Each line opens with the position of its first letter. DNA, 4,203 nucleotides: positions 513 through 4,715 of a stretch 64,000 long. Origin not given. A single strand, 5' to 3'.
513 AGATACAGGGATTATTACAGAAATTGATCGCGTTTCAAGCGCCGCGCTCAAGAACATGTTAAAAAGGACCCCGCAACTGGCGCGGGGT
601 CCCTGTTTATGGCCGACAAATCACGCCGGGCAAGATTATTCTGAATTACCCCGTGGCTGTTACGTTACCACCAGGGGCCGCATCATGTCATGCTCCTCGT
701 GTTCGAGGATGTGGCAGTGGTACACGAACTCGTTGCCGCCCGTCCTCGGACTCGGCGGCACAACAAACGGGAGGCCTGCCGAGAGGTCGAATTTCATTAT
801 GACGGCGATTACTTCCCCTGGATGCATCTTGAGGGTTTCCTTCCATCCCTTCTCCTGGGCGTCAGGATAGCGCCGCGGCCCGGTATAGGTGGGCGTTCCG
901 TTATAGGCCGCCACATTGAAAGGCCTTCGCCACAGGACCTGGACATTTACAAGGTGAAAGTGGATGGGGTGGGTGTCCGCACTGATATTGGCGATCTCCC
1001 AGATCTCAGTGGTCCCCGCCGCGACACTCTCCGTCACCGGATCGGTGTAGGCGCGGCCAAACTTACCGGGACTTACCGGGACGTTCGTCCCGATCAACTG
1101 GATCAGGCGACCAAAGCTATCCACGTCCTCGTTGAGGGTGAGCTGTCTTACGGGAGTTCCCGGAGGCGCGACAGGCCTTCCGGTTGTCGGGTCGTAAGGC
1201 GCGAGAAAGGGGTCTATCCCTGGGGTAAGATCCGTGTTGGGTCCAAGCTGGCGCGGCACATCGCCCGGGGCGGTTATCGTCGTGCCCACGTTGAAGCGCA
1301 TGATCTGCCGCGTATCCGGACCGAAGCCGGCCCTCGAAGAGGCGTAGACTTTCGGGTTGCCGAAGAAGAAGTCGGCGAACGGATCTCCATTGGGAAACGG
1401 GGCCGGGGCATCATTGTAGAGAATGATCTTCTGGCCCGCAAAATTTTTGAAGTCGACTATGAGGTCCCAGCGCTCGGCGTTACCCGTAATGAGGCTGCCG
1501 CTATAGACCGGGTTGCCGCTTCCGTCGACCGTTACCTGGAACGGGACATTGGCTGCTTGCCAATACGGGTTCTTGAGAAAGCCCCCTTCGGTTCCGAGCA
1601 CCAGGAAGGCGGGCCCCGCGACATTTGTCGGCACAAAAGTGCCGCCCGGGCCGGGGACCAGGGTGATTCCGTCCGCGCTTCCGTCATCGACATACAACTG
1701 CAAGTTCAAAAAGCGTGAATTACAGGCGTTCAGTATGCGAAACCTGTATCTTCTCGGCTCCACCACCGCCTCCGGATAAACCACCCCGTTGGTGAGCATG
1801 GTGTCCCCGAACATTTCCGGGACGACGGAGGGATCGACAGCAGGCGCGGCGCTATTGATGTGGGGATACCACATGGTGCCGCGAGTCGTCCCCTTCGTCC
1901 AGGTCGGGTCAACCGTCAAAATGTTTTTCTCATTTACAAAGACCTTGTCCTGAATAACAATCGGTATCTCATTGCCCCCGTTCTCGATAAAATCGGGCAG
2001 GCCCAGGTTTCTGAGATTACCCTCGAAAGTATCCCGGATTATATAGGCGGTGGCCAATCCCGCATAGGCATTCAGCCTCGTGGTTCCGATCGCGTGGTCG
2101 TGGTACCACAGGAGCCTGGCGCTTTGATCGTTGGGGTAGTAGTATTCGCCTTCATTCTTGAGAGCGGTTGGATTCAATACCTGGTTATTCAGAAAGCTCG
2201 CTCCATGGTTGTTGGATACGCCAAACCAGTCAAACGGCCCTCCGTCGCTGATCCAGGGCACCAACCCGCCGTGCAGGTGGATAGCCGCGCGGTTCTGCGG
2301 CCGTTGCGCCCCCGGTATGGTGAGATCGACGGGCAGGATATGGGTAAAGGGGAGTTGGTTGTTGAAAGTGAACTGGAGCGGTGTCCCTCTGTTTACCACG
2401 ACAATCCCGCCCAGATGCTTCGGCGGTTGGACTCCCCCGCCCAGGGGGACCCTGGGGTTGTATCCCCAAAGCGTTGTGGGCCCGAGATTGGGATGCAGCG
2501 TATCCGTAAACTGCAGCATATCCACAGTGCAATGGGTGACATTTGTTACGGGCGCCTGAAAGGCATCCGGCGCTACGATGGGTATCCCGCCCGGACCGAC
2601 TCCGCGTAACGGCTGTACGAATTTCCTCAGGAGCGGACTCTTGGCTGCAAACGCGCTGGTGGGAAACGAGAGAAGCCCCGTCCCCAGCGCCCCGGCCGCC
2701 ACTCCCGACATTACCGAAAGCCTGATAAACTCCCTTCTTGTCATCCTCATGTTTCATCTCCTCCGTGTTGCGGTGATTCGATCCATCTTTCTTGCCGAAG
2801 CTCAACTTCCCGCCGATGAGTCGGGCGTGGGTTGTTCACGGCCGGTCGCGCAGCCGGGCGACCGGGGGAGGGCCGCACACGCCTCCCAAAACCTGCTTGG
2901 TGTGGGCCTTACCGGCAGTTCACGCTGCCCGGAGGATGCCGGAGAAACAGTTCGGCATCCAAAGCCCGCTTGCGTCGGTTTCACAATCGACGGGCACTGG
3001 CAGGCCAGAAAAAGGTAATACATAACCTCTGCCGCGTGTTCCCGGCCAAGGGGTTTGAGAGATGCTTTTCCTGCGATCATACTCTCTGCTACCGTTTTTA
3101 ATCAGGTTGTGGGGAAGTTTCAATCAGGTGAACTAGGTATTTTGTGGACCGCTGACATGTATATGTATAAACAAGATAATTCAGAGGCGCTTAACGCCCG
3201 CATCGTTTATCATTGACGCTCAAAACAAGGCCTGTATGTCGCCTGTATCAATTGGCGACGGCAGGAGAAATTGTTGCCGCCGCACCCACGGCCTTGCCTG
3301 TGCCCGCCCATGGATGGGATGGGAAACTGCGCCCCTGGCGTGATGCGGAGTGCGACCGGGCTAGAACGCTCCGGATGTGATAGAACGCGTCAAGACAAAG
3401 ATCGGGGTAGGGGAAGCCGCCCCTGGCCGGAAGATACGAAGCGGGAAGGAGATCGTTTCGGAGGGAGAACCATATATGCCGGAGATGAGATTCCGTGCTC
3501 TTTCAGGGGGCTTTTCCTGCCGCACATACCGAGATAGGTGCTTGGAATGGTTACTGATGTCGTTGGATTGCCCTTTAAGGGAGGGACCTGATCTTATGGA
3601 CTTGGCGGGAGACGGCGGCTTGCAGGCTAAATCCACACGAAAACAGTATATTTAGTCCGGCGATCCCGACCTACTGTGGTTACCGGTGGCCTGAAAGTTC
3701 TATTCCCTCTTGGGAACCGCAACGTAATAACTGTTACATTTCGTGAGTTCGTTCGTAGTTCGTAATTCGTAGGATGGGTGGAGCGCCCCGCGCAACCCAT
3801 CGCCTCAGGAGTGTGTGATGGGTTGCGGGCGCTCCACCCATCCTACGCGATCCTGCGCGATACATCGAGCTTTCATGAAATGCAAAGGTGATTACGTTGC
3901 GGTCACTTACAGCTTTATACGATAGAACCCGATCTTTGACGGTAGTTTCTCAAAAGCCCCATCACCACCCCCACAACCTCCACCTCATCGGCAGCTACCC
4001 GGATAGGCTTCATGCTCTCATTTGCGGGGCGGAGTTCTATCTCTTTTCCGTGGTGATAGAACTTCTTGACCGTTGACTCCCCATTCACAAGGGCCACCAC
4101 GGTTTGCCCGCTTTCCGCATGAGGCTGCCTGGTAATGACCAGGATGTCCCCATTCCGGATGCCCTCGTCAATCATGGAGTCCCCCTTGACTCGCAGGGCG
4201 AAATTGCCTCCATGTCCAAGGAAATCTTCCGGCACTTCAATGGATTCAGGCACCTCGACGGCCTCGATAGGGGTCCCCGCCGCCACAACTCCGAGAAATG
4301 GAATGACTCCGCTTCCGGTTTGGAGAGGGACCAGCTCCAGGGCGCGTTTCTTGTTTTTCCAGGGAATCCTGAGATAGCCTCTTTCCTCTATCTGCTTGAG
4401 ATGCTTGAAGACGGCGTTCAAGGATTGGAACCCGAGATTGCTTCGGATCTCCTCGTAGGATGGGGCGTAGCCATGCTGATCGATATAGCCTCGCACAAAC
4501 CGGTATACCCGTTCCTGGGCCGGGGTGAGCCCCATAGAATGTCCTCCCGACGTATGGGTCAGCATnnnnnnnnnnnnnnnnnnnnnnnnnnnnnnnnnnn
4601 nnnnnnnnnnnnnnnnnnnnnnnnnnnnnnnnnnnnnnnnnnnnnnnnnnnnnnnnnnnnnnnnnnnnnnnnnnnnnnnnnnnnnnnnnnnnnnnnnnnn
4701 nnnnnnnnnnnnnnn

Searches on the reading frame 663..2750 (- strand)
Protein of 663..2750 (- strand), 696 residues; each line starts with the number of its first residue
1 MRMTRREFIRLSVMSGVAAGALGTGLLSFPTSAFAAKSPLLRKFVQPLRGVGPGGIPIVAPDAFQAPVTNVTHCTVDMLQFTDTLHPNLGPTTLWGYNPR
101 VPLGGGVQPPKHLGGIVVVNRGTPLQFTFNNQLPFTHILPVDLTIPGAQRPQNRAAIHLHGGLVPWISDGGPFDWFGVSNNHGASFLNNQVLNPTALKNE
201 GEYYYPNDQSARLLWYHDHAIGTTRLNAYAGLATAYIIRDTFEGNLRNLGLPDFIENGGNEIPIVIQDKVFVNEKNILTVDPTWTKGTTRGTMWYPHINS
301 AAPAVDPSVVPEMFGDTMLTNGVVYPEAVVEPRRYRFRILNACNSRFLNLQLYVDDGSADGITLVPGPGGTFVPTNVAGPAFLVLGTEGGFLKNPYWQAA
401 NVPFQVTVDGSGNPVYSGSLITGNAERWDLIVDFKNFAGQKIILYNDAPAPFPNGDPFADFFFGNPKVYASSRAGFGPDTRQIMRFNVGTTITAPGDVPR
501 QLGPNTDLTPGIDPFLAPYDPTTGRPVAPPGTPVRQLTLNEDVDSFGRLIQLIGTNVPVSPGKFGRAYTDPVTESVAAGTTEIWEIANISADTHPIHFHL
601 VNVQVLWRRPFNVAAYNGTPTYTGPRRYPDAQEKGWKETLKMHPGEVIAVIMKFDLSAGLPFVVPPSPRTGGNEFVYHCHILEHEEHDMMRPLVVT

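Call 65: search_protein_families(library=pfam, proteins=[window:663-2750:-], max_evalue=0.0001)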
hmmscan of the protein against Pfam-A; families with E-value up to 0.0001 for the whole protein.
window:663-2750:- (696 aa): 1 family
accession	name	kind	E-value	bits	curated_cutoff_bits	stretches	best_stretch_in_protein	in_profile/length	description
PF07731.20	Cu-oxidase_2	-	5.9e-14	52.4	20.4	1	571-695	32-133/137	Multicopper oxidase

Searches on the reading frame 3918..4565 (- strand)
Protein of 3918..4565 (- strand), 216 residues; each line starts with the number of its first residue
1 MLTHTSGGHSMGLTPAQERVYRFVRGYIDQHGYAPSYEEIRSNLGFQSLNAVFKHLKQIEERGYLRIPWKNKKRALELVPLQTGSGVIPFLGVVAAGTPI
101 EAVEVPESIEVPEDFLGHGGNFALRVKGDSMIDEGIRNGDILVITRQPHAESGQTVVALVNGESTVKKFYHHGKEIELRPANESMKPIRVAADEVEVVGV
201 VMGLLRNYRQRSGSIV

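Call 65: search_protein_families(library=pfam, proteins=[window:3918-4565:-], max_evalue=0.0001)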
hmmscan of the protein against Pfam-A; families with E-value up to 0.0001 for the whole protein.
window:3918-4565:- (216 aa): 2 families
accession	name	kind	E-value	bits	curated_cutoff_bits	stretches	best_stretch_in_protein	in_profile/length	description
PF00717.28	Peptidase_S24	-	1.2e-30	106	23.3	1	89-202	1-116/116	Peptidase S24-like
PF01726.22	LexA_DNA_bind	-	2.5e-15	56.4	23.7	1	12-67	3-58/65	LexA DNA binding domain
